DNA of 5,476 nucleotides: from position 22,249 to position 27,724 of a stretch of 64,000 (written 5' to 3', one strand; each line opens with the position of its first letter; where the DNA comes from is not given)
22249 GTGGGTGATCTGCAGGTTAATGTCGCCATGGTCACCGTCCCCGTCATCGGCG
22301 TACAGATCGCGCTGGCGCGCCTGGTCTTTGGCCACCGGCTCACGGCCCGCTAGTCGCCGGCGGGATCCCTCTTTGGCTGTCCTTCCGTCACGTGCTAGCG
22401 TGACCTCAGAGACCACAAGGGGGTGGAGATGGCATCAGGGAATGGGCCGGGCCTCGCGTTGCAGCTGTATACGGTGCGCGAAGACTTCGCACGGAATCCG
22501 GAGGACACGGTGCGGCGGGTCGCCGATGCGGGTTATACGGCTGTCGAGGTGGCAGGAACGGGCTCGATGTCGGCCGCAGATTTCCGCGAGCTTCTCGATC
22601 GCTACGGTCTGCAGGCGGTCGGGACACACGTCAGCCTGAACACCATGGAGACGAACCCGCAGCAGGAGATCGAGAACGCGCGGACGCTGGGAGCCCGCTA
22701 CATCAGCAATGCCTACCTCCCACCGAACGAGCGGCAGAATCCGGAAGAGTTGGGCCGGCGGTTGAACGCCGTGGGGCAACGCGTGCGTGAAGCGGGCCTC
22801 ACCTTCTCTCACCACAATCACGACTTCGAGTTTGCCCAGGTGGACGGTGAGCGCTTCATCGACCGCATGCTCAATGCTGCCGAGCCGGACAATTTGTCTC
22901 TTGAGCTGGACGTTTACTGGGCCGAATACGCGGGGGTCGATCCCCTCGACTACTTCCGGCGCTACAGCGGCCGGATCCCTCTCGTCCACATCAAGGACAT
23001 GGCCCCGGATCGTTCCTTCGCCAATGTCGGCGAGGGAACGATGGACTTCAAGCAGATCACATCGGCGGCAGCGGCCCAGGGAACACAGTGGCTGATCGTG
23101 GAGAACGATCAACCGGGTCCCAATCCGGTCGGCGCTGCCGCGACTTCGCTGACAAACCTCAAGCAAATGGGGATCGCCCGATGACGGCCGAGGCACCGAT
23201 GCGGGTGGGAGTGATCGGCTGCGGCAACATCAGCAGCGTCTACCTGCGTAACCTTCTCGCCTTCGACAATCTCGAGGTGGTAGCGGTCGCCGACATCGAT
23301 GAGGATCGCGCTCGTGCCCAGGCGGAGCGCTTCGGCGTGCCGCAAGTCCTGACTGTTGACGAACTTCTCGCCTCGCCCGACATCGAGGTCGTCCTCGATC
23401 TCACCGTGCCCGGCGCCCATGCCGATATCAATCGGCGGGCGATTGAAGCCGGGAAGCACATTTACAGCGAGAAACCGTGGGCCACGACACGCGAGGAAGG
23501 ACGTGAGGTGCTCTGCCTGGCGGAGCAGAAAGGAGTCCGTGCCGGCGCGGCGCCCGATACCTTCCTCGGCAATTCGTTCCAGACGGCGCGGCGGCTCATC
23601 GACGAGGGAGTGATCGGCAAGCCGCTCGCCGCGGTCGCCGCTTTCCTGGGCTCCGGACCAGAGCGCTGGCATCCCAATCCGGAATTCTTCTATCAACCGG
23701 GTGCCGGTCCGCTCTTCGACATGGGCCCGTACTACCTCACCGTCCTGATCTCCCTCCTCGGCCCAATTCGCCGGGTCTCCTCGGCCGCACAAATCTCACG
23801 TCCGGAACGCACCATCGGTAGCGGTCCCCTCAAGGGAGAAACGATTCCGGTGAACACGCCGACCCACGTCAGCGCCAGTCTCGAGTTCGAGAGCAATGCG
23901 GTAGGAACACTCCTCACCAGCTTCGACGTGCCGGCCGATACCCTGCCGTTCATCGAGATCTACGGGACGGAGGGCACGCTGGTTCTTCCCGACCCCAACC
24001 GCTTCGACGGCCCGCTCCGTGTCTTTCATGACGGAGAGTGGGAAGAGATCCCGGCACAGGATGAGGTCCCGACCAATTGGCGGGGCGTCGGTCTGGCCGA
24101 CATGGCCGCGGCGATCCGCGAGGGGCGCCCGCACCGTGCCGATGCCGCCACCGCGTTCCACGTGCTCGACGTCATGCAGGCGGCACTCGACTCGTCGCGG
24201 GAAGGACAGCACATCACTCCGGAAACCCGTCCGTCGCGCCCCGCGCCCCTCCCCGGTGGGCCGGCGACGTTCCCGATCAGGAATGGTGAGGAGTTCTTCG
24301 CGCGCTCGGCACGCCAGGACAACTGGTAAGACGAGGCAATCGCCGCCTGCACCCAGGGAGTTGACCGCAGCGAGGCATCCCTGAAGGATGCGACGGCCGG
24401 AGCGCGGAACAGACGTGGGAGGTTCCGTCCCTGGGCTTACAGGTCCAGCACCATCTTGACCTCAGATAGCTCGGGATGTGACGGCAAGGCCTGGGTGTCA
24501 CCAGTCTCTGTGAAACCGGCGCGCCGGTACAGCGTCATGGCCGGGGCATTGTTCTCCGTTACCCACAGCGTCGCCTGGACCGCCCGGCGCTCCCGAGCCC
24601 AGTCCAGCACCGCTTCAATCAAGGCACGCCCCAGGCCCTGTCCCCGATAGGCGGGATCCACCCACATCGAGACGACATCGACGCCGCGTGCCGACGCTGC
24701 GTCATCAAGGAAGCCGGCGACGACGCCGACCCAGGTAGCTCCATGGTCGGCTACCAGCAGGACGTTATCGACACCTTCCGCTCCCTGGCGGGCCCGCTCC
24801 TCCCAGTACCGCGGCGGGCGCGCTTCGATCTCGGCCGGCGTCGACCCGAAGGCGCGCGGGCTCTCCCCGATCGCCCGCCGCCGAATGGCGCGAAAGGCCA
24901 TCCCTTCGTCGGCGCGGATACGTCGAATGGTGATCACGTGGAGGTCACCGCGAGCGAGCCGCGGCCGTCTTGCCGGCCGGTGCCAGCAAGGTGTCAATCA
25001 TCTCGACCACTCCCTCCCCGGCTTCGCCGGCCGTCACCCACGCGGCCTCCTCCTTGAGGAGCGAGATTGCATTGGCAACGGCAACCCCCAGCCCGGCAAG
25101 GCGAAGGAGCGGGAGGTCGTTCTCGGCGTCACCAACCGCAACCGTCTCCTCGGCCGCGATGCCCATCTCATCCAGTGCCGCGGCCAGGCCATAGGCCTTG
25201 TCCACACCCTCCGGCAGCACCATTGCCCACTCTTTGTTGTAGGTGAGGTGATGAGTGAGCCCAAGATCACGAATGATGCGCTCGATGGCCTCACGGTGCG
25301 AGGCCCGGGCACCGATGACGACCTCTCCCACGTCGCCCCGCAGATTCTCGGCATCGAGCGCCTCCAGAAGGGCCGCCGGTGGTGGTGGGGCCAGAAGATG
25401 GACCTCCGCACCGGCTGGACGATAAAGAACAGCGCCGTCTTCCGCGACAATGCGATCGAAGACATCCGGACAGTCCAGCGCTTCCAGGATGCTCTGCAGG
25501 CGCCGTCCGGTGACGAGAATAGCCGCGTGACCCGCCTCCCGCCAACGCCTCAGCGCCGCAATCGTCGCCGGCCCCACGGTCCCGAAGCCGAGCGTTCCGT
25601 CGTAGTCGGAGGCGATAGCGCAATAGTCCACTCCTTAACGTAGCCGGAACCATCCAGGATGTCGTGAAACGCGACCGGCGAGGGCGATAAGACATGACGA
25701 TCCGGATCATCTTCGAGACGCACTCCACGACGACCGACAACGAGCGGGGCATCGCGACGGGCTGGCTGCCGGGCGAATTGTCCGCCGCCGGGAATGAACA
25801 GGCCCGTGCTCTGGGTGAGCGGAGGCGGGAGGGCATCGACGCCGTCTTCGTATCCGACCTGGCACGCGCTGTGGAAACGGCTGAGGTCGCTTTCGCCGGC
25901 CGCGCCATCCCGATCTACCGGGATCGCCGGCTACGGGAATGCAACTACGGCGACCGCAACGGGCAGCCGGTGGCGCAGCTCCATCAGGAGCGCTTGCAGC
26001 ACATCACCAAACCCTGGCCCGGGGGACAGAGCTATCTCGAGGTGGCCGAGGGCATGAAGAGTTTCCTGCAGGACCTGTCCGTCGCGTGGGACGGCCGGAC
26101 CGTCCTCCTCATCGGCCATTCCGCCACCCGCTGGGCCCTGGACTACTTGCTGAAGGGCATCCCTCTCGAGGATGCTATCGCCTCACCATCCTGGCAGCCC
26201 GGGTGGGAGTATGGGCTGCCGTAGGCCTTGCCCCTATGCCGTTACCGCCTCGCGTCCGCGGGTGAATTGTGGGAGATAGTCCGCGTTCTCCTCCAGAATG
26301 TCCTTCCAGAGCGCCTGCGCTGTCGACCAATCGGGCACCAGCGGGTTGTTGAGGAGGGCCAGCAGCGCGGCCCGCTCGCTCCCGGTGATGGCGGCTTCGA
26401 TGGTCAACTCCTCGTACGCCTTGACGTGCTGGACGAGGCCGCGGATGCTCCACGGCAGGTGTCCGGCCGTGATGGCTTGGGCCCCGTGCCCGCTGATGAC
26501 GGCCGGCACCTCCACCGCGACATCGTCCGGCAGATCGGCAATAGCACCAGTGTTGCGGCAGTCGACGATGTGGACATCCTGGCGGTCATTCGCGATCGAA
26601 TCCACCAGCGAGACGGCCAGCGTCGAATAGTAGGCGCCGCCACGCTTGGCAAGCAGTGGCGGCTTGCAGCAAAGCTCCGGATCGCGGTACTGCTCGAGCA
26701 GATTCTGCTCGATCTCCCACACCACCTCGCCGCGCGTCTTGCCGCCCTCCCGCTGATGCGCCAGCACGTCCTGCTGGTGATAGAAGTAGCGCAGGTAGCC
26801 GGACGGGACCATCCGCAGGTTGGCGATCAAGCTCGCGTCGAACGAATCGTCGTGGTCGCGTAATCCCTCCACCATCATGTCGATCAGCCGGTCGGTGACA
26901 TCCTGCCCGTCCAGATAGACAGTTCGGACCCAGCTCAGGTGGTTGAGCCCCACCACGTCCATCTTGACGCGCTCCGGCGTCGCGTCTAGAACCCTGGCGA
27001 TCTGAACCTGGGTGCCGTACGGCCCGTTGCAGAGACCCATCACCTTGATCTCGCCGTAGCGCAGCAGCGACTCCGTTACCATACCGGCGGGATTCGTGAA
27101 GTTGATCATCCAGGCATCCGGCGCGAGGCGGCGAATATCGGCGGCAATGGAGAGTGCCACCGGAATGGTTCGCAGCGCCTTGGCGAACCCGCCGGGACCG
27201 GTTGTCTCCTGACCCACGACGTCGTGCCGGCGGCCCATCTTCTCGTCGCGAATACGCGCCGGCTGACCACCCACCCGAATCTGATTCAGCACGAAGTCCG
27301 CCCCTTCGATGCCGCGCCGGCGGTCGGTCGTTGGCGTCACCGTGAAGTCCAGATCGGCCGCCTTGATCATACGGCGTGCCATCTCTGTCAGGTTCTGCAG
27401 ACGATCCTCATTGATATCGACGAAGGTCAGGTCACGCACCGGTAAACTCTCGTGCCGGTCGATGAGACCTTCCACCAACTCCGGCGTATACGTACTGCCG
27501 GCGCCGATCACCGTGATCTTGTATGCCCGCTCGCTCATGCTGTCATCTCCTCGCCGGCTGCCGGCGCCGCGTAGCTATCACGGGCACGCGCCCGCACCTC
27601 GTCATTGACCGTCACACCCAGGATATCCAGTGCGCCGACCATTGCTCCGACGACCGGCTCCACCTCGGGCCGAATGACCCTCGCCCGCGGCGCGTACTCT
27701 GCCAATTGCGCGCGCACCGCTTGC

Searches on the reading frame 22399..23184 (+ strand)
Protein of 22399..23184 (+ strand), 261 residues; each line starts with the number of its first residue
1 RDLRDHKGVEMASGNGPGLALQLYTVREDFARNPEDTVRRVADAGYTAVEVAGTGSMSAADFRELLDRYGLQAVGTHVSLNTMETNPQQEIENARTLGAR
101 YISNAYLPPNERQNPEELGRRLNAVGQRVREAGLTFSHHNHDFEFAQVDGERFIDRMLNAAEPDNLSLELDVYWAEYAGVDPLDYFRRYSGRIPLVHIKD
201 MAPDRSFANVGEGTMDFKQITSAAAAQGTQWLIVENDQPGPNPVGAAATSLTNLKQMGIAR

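Call 64: search_protein_families(library=pfam, proteins=[window:22399-23184:+], max_evalue=0.001)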
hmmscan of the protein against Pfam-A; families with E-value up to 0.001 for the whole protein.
window:22399-23184:+ (261 aa): 1 family
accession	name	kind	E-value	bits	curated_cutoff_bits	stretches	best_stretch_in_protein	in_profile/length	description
PF01261.30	AP_endonuc_2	-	2.9e-19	70.2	31.1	1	38-253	1-245/249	Xylose isomerase-like TIM barrel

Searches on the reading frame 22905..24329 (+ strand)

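Call 64: search_protein_families(library=pfam, proteins=[window:22905-24329:+], max_evalue=0.001)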
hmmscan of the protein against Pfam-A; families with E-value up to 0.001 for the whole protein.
window:22905-24329:+ (474 aa): 7 families
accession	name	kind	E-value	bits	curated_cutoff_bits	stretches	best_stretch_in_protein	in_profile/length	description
PF01408.29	GFO_IDH_MocA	-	1.3e-24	87.6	24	1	99-213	1-116/120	Oxidoreductase family, NAD-binding Rossmann fold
PF22725.1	GFO_IDH_MocA_C3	-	1.1e-23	84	27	1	225-359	1-123/124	GFO/IDH/MocA C-terminal domain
PF02894.22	GFO_IDH_MocA_C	-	2.2e-12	47.7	22.9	1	229-437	1-216/218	Oxidoreductase family, C-terminal alpha/beta domain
PF03447.22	NAD_binding_3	-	5e-09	37.3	24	1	105-212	1-112/116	Homoserine dehydrogenase, NAD binding domain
PF03435.24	Sacchrp_dh_NADP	-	7.8e-06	26.7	25.1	1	101-186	1-95/129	Saccharopine dehydrogenase NADP binding domain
PF01113.26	DapB_N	-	0.00027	21.5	25.6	1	99-186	1-94/124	Dihydrodipicolinate reductase, N-terminus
PF02826.25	2-Hacid_dh_C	-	0.001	19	25.1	0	95-179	33-113/178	D-isomer specific 2-hydroxyacid dehydrogenase, NAD binding domain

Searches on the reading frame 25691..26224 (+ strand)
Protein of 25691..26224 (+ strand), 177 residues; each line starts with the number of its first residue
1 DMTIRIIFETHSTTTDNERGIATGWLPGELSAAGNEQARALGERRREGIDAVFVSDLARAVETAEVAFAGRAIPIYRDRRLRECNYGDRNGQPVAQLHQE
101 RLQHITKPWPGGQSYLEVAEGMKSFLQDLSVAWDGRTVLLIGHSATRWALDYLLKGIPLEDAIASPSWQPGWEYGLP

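Call 64: search_protein_families(library=pfam, proteins=[window:25691-26224:+], max_evalue=0.001)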
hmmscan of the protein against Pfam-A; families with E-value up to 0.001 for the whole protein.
window:25691-26224:+ (177 aa): 1 family
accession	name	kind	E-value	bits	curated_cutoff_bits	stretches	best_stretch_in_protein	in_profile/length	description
PF00300.27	His_Phos_1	-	5.3e-28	98.5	21.7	1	11-162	6-166/194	Histidine phosphatase superfamily (branch 1)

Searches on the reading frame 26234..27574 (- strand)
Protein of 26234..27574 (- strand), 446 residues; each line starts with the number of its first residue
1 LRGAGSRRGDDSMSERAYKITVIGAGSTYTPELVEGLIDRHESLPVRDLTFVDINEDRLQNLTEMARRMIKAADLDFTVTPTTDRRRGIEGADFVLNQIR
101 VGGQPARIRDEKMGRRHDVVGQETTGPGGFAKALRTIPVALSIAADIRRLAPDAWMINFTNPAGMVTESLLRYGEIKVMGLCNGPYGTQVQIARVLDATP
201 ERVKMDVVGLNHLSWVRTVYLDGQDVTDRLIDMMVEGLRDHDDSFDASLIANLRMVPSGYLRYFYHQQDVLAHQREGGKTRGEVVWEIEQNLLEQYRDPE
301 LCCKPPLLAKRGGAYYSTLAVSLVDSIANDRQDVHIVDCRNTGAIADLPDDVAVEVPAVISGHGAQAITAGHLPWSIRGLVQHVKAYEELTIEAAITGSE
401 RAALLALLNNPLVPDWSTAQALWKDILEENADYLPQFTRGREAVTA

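Call 10: search_protein_families(library=pfam, proteins=[window:26234-27574:-], max_evalue=0.0001)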
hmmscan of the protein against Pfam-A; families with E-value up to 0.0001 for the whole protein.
window:26234-27574:- (446 aa): 2 families
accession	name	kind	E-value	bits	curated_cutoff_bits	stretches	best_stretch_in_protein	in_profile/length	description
PF02056.22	Glyco_hydro_4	-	1.7e-57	194.4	23.2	1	19-197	1-182/183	Family 4 glycosyl hydrolase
PF11975.13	Glyco_hydro_4C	-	1.9e-53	182.1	24.1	1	207-413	1-211/211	Family 4 glycosyl hydrolase C-terminal domain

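Call 97: search_dna_similar(query=window:26234-27574:-, collection=plasmids, mode=protein, max_evalue=1e-20, max_rows=12)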
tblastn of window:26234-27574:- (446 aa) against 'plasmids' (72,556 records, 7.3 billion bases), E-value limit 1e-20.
Records with a match: 665; places in all: 1026; records where one place covers at least 80% of the query: 654.
Best place of each record, by identity: <60% 665.
By first word of the organism name: Rhizobium 197; Enterococcus 135; Sinorhizobium 80; Klebsiella 37; Priestia 17; Enterobacter 14; Rahnella 13; Azospirillum 12; Roseomonas 11; Escherichia 10; and 63 more.
By predicted mobility (MOB-suite, as given by PLSDB): non-mobilizable 343; conjugative 183; mobilizable 139.
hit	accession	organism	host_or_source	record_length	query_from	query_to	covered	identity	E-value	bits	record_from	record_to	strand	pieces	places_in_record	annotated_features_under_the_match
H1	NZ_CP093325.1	Bacillus sp. N5-665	whole organism,peat soil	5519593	8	442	98%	46.3%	2e-118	387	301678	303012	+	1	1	none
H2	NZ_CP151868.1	Bacillus thuringiensis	tobacco,mixed culture,leaves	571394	8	442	98%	46.1%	5e-118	387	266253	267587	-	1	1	celF: 6-phospho-beta-glucosidase | PTS lactose/cellobiose transporter subunit IIA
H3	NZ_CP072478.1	Priestia aryabhattai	mixed culture,soil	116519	16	442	96%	45.7%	2e-115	379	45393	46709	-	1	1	6-phospho-beta-glucosidase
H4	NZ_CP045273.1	Priestia megaterium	pure culture,Paper surface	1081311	9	439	97%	45.3%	2e-115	379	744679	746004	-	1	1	none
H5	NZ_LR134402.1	Listeria monocytogenes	Homo sapiens,Vein blood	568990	9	439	97%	45.2%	3e-114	375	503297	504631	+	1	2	6-phospho-beta-glucosidase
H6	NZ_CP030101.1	Listeria monocytogenes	Environment,water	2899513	9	439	97%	45.2%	3e-114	375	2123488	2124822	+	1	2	none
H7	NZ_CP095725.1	Listeria innocua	Homo sapiens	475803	9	439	97%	45.2%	2e-113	373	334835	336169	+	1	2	6-phospho-beta-glucosidase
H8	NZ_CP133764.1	Peribacillus sp. R9-11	sediment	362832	11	442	97%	45.0%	3e-117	384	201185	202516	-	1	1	6-phospho-beta-glucosidase | PTS lactose/cellobiose transporter subunit IIA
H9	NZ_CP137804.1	Priestia megaterium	Bacillus megaterium assembly,Arshan ...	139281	12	437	96%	45.4%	3e-115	378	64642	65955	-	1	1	6-phospho-beta-glucosidase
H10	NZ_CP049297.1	Priestia megaterium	WGS,soil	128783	16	442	96%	45.3%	3e-113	373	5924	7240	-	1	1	6-phospho-beta-glucosidase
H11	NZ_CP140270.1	Priestia megaterium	Single cell,ginseng rhizosphere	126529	16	443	96%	45.0%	4e-114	375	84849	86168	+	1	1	6-phospho-beta-glucosidase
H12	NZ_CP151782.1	Priestia megaterium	whole organism,soil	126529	16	443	96%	45.0%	4e-114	375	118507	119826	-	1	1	6-phospho-beta-glucosidase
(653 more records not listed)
